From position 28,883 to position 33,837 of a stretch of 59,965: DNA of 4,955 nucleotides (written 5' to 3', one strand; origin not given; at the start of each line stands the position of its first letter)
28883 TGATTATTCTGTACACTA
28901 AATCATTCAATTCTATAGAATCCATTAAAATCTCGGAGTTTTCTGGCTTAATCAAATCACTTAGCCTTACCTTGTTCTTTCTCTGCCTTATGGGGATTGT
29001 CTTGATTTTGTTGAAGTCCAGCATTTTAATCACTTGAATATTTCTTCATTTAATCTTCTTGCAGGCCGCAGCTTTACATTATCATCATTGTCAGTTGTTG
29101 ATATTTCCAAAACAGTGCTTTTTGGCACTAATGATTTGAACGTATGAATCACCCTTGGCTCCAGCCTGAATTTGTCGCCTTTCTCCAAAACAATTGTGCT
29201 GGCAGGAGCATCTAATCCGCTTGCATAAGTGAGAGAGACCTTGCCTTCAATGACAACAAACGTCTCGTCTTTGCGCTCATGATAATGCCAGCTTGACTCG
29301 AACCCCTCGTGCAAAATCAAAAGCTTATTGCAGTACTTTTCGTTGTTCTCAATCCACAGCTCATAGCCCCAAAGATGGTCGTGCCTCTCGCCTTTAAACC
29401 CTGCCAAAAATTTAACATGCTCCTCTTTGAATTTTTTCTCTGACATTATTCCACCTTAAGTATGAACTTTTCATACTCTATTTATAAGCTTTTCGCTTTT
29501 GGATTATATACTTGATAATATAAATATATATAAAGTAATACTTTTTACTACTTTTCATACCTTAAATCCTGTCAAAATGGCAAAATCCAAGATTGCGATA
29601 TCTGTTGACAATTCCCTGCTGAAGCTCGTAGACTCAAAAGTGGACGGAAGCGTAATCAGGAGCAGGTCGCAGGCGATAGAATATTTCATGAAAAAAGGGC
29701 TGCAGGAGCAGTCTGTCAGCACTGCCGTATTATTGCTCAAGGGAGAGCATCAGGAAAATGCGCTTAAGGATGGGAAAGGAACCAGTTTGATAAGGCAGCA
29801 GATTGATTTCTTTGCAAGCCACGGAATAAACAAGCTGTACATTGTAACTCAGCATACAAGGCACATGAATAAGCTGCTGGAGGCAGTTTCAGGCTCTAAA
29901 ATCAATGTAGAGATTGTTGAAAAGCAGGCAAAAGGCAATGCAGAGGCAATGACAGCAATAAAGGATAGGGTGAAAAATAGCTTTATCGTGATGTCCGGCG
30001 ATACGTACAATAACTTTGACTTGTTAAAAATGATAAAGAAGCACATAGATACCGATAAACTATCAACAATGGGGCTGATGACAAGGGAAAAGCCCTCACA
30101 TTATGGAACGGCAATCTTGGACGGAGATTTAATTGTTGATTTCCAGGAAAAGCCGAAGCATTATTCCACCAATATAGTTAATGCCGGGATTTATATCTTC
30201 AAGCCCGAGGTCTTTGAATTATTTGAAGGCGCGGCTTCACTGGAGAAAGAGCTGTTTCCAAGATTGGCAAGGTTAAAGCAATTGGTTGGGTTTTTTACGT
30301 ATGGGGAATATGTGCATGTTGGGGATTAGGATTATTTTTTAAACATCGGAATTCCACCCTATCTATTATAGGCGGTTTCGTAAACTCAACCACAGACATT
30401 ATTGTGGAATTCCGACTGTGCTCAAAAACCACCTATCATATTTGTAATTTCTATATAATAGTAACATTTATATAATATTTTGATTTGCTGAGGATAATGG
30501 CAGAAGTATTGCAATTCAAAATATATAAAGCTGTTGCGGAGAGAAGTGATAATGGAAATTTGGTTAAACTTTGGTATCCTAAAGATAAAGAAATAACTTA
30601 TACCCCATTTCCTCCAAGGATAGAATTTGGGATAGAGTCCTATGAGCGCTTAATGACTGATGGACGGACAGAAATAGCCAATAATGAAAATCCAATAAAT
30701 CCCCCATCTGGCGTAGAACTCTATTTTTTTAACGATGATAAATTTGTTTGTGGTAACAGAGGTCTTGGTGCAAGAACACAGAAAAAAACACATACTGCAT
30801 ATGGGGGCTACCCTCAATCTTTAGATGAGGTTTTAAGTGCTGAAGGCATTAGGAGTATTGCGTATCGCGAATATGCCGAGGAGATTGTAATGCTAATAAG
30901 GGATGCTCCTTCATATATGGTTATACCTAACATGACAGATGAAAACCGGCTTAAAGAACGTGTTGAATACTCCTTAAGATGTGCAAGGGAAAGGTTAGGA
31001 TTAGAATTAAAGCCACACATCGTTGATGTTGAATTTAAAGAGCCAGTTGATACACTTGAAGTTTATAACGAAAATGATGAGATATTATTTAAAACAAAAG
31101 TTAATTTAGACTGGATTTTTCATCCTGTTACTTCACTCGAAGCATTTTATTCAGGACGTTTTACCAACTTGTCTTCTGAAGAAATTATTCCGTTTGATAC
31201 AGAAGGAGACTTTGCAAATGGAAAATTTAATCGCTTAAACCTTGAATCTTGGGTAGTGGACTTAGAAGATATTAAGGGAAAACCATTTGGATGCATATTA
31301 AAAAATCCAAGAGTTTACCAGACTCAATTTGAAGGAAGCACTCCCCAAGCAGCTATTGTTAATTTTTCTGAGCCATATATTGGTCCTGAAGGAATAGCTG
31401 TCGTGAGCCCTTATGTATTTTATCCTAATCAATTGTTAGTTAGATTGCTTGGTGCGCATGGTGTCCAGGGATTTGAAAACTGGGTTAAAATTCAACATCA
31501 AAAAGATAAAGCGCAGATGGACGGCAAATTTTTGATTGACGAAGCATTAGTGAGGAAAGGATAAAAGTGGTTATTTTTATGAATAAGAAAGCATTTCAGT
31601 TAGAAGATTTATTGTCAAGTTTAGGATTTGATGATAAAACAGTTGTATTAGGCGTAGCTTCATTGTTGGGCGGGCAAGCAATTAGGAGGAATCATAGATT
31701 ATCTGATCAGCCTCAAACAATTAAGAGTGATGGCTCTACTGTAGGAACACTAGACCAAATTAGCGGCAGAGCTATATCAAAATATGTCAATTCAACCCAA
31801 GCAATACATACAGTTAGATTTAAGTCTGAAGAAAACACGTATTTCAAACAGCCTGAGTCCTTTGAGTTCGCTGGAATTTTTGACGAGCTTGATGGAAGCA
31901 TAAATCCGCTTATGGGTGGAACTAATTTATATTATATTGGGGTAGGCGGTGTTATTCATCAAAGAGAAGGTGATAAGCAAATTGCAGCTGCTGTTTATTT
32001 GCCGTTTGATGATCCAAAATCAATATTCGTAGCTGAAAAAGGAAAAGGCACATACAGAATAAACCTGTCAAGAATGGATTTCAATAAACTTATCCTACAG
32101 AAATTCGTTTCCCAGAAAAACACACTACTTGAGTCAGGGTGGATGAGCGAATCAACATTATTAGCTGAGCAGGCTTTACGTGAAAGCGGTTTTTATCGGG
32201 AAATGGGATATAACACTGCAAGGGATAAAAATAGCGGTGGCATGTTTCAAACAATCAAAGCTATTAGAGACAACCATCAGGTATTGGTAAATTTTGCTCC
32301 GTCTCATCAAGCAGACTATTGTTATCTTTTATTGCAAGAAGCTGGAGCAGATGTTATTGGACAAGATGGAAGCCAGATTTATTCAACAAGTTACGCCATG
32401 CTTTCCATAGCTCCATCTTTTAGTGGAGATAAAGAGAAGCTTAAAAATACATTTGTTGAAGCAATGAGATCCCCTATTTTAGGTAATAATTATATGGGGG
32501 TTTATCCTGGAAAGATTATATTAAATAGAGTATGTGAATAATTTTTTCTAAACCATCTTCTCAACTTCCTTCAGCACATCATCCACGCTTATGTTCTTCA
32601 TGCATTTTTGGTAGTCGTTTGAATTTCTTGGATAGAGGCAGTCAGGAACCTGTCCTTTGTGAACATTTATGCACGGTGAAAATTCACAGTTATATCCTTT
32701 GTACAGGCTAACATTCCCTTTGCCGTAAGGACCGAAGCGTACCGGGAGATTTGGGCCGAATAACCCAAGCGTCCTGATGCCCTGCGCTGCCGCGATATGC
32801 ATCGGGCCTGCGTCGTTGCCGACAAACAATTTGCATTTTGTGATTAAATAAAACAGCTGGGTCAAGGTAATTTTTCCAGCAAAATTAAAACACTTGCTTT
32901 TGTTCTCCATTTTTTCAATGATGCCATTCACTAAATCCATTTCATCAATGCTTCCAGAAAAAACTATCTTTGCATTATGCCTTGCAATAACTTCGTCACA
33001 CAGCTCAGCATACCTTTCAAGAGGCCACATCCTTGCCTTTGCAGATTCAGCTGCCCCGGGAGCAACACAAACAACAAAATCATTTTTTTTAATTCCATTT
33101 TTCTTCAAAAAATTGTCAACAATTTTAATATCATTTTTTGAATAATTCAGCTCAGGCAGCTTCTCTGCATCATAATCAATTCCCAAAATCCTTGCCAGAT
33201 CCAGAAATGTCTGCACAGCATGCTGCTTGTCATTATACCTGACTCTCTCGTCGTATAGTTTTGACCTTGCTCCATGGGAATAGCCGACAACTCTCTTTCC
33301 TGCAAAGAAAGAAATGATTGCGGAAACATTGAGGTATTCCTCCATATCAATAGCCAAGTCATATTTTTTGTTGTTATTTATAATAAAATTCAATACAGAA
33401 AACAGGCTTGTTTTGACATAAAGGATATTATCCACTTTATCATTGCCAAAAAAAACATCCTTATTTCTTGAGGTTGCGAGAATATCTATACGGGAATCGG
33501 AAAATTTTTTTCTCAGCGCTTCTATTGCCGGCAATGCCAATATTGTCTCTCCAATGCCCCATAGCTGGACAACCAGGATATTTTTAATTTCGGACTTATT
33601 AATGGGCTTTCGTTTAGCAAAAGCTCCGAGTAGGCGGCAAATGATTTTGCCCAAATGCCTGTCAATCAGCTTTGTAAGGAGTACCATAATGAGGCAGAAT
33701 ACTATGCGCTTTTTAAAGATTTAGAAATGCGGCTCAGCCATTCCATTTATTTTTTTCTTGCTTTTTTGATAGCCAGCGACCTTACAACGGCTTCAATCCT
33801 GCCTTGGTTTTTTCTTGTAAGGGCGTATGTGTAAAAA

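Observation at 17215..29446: One archaeal operon carries two complete, parallel heptose-activation pathways (GDP-alpha and ADP-beta routes)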

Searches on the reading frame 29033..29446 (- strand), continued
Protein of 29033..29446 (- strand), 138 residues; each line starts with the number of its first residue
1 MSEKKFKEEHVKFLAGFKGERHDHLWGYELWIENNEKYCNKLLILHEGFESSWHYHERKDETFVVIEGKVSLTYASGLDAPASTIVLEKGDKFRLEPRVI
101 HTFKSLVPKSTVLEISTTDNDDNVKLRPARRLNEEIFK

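Call 95: search_protein_families(library=ncbifam, proteins=[L123:2288-3589:+, L123:4527-5987:+, L171:797-2233:+], max_evalue=1e-10)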
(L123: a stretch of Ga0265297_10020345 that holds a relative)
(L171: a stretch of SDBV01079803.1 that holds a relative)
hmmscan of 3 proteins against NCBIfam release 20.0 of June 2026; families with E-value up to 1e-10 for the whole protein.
L123:2288-3589:+ (434 aa): 14 families
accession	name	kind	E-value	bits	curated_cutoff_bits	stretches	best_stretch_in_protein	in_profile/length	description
TIGR02198.1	rfaE_dom_I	equivalog_domain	6.9e-95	317.8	345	1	12-317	2-314/315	D-glycero-beta-D-manno-heptose-7-phosphate kinase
NF008454.0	PRK11316.1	equivalog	1.5e-74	251.4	521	1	11-333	4-328/475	bifunctional D-glycero-beta-D-manno-heptose-7-phosphate kinase/D-glycero-beta-D-manno-heptose 1-phosphate adenylyltransferase HldE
TIGR02152.1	D_ribokin_bact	equivalog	4.5e-24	85.3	299.65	1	20-307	1-288/298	ribokinase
TIGR04382.1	myo_inos_iolC_N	equivalog_domain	4.8e-23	81.9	300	1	196-308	186-298/309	5-dehydro-2-deoxygluconokinase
TIGR03168.1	1-PFK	subfamily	2.1e-19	69.5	216.4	1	50-315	27-297/305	hexose kinase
TIGR03828.1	pfkB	equivalog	4.8e-17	61.9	292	1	50-315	27-297/305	1-phosphofructokinase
NF040938.1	KDG_KDGal_kin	equivalog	3.3e-15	56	400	0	198-304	183-288/305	bifunctional 2-dehydro-3-deoxygluconokinase/2-dehydro-3-deoxygalactonokinase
NF053626.1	RibKinHalex1628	equivalog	8.1e-14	51.8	330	0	57-123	38-104/293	ATP-dependent ribose-1-phosphate kinase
NF006957.1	PRK09434.1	equivalog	2e-13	50.5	450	0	48-112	15-82/302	fructokinase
NF041134.1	R1P_kin_Thcocales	equivalog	9.7e-13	48.2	500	1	46-313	26-278/291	ADP-dependent ribose-1-phosphate kinase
NF007321.0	PRK09813.1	equivalog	2.2e-12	47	247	0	45-108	12-75/261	fructoselysine 6-kinase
NF008353.0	PRK11142.1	equivalog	4.4e-12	46.1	341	1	56-306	38-290/307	ribokinase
NF047869.1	myo_kin_aldol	exception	4.6e-12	45.1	600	0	51-113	33-95/586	bifunctional 5-dehydro-2-deoxygluconokinase/5-dehydro-2-deoxyphosphogluconate aldolase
NF049991.1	TagKinase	equivalog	2e-11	43.2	420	0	193-318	189-316/321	tagatose kinase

L123:4527-5987:+ (487 aa): 4 families
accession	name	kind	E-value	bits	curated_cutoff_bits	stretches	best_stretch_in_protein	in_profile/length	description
NF052581.1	GSU2086_dom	subfamily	1.5e-97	326.8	250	1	177-484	2-300/301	GSU2086 family protein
TIGR02199.1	rfaE_dom_II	equivalog_domain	6.7e-47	158.9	181.5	1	15-156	3-143/144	D-glycero-beta-D-manno-heptose 1-phosphate adenylyltransferase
NF008454.0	PRK11316.1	equivalog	7.1e-39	133.7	521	1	5-155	322-471/475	bifunctional D-glycero-beta-D-manno-heptose-7-phosphate kinase/D-glycero-beta-D-manno-heptose 1-phosphate adenylyltransferase HldE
TIGR00125.1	cyt_tran_rel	domain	5.2e-14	52.2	27.7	1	26-89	2-62/65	adenylyltransferase/cytidyltransferase family protein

L171:797-2233:+ (479 aa): 8 families
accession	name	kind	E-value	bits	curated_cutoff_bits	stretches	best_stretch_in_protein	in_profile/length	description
NF008454.0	PRK11316.1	equivalog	3.2e-117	392.1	521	1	15-475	5-473/475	bifunctional D-glycero-beta-D-manno-heptose-7-phosphate kinase/D-glycero-beta-D-manno-heptose 1-phosphate adenylyltransferase HldE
TIGR02198.1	rfaE_dom_I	equivalog_domain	9.7e-89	297.6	345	1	15-314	2-313/315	D-glycero-beta-D-manno-heptose-7-phosphate kinase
TIGR02199.1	rfaE_dom_II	equivalog_domain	3.3e-47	159.9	181.5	1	334-474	5-143/144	D-glycero-beta-D-manno-heptose 1-phosphate adenylyltransferase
TIGR02152.1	D_ribokin_bact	equivalog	8.3e-23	81.2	299.65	1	24-305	2-288/298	ribokinase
TIGR03168.1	1-PFK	subfamily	4.6e-17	61.9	216.4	1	53-312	27-296/305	hexose kinase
TIGR00125.1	cyt_tran_rel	domain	1.3e-16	60.5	27.7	1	342-407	1-63/65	adenylyltransferase/cytidyltransferase family protein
TIGR03828.1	pfkB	equivalog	9e-15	54.5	292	1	53-315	27-302/305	1-phosphofructokinase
NF008353.0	PRK11142.1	equivalog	7.4e-13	48.7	341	1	50-303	28-289/307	ribokinase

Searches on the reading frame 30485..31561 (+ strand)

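Call 6: search_protein_families(library=pfam, proteins=[window:30485-31561:+], max_evalue=0.001)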
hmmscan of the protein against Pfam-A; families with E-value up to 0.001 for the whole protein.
window:30485-31561:+ (359 aa): 0 families

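Call 7: search_protein_families(library=ncbifam, proteins=[window:30485-31561:+], max_evalue=0.00001)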
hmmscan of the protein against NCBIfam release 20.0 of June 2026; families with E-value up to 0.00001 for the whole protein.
window:30485-31561:+ (359 aa): 0 families

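Call 66: search_protein_families(library=pfam, proteins=[window:30485-31561:+], max_evalue=5)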
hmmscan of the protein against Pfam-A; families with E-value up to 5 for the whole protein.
window:30485-31561:+ (359 aa): 1 family
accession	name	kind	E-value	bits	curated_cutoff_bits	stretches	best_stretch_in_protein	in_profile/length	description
PF15656.11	Tox-HDC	-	0.15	12.7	21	1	314-353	29-68/130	Toxin with a H, D/N and C signature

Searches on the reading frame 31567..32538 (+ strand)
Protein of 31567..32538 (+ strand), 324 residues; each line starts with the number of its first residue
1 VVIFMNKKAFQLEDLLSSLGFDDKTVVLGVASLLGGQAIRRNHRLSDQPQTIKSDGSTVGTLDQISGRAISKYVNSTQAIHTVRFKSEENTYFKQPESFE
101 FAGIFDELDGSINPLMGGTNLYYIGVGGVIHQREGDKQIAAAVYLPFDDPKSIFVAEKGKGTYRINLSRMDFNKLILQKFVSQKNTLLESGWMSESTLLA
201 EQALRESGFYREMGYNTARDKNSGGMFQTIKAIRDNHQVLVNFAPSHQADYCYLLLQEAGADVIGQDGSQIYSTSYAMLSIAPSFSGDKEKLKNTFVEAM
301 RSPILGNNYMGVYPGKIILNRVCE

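Call 6: search_protein_families(library=pfam, proteins=[window:31567-32538:+], max_evalue=0.001)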
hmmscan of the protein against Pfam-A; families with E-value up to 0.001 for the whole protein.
window:31567-32538:+ (324 aa): 0 families

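Call 7: search_protein_families(library=ncbifam, proteins=[window:31567-32538:+], max_evalue=0.00001)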
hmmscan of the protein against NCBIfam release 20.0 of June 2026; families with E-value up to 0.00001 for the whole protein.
window:31567-32538:+ (324 aa): 0 families

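Call 66: search_protein_families(library=pfam, proteins=[window:31567-32538:+], max_evalue=5)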
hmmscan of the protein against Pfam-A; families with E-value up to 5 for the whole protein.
window:31567-32538:+ (324 aa): 2 families
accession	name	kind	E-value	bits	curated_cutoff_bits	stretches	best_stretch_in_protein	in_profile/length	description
PF18075.7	FtsX_ECD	-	0.14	13.2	23.5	1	66-116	15-67/96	FtsX extracellular domain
PF22177.2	PBP1_XylR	-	0.15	12.8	27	1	69-134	19-85/98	XylR N-terminal domain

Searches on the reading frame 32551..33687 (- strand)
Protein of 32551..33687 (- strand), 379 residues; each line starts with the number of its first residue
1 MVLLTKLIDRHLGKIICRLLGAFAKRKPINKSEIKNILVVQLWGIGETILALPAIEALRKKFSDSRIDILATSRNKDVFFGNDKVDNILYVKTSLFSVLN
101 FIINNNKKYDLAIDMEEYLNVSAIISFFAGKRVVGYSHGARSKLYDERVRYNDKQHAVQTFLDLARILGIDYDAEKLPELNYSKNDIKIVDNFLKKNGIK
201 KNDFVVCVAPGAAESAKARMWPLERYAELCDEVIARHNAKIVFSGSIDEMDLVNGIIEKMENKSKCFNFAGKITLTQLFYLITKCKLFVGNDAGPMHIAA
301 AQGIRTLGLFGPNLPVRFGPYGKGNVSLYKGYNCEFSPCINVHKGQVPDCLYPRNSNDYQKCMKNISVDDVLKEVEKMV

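Call 12: search_protein_families(library=pfam, proteins=[window:32551-33687:-], max_evalue=0.001)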
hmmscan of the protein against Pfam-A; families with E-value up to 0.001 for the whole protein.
window:32551-33687:- (379 aa): 1 family
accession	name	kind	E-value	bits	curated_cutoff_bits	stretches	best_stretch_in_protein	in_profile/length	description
PF01075.23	Glyco_transf_9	-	2.6e-40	138.7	22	1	106-334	10-233/247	Glycosyltransferase family 9 (heptosyltransferase)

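Call 46: search_protein_families(library=ncbifam, proteins=[window:32551-33687:-], max_evalue=0.000001)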
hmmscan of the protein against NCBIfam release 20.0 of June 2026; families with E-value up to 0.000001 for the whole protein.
window:32551-33687:- (379 aa): 6 families
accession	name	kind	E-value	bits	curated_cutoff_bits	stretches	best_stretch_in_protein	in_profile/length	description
TIGR02195.1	heptsyl_trn_II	equivalog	2.7e-33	115.5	134.6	1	36-378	1-337/339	lipopolysaccharide heptosyltransferase II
TIGR02201.1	heptsyl_trn_III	equivalog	3.8e-29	101.8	170.2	1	37-378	2-342/344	putative lipopolysaccharide heptosyltransferase III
NF007742.0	PRK10422.1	equivalog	2.8e-27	95.4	467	1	32-331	3-309/352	lipopolysaccharide core heptosyltransferase RfaQ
TIGR02193.1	heptsyl_trn_I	equivalog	7.3e-21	74.7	185.3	1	36-377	1-318/320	lipopolysaccharide heptosyltransferase I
NF008162.0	PRK10916.1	equivalog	1.9e-20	73.4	569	1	38-316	4-293/348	ADP-heptose--LPS heptosyltransferase RfaF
NF008204.0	PRK10964.1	equivalog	4.4e-12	45.8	437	1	106-328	84-297/322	lipopolysaccharide heptosyltransferase RfaC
